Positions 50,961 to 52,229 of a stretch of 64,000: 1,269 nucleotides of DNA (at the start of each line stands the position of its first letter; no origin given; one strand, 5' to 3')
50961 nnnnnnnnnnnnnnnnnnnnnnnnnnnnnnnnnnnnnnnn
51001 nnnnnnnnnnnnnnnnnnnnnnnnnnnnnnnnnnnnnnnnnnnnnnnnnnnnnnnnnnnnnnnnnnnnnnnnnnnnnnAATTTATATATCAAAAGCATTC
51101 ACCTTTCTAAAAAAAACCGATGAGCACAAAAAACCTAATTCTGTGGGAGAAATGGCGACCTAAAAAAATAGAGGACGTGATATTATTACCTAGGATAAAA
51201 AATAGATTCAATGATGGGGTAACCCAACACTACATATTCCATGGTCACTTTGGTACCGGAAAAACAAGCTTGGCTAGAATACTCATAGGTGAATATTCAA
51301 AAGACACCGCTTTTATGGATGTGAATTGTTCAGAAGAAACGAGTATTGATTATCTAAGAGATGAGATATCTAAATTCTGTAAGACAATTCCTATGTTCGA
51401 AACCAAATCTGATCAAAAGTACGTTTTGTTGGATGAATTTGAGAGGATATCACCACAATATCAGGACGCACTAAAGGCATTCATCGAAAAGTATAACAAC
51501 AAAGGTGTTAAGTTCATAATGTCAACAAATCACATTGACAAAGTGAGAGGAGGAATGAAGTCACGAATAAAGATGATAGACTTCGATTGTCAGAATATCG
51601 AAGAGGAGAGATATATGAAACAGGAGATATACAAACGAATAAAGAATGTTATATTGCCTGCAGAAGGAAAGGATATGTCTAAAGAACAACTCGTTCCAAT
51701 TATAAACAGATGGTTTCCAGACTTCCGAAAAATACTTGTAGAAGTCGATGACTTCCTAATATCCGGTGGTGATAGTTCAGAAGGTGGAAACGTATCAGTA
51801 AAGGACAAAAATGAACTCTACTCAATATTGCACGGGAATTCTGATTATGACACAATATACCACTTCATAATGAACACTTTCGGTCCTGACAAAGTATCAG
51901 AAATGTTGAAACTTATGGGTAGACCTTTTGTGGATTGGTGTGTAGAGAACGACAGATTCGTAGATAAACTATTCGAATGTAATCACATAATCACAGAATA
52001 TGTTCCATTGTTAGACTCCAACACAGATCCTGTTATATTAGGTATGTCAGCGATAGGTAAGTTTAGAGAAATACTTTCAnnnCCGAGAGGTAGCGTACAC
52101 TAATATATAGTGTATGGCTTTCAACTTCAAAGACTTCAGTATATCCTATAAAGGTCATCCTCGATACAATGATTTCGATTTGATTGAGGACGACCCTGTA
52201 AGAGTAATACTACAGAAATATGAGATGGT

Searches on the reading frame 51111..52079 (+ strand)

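Call 40: search_protein_families(library=pfam, proteins=[window:51111-52079:+], max_evalue=0.01)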
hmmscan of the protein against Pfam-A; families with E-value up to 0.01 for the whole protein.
window:51111-52079:+ (323 aa): 12 families
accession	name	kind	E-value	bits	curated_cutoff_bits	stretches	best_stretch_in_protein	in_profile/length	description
PF00004.35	AAA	-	7.8e-15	55.9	21.2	1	42-154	2-124/131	ATPase family associated with various cellular activities (AAA)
PF13173.12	AAA_14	-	2.6e-06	27.9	27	1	42-138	6-96/129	AAA domain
PF13401.12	AAA_22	-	1.4e-05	25.9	27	1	40-100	7-65/130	AAA domain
PF13177.12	DNA_pol3_delta2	-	4.2e-05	24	27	1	75-159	75-158/161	DNA polymerase III, delta subunit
PF00005.33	ABC_tran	-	9.3e-05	23.5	25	1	39-155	12-119/137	ABC transporter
PF14532.12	Sigma54_activ_2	-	0.0011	19.6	25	1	45-139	28-107/138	Sigma-54 interaction domain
PF07728.20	AAA_5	-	0.0013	19.1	22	1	42-126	3-91/139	AAA domain (dynein-related subfamily)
PF00158.32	Sigma54_activat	-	0.0027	17.9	20.2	0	40-75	24-60/168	Sigma-54 interaction domain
PF12775.13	AAA_7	-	0.0028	17.7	25.8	0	39-88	34-84/181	P-loop containing dynein motor region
PF13191.12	AAA_16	-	0.0055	17.7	32.6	0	32-76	18-63/167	AAA ATPase domain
PF20720.3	nSTAND3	-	0.0082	16.3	27.2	0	40-76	19-55/155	Novel STAND NTPase 3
PF00910.28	RNA_helicase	-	0.0089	16.9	21.5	0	42-137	2-84/105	RNA helicase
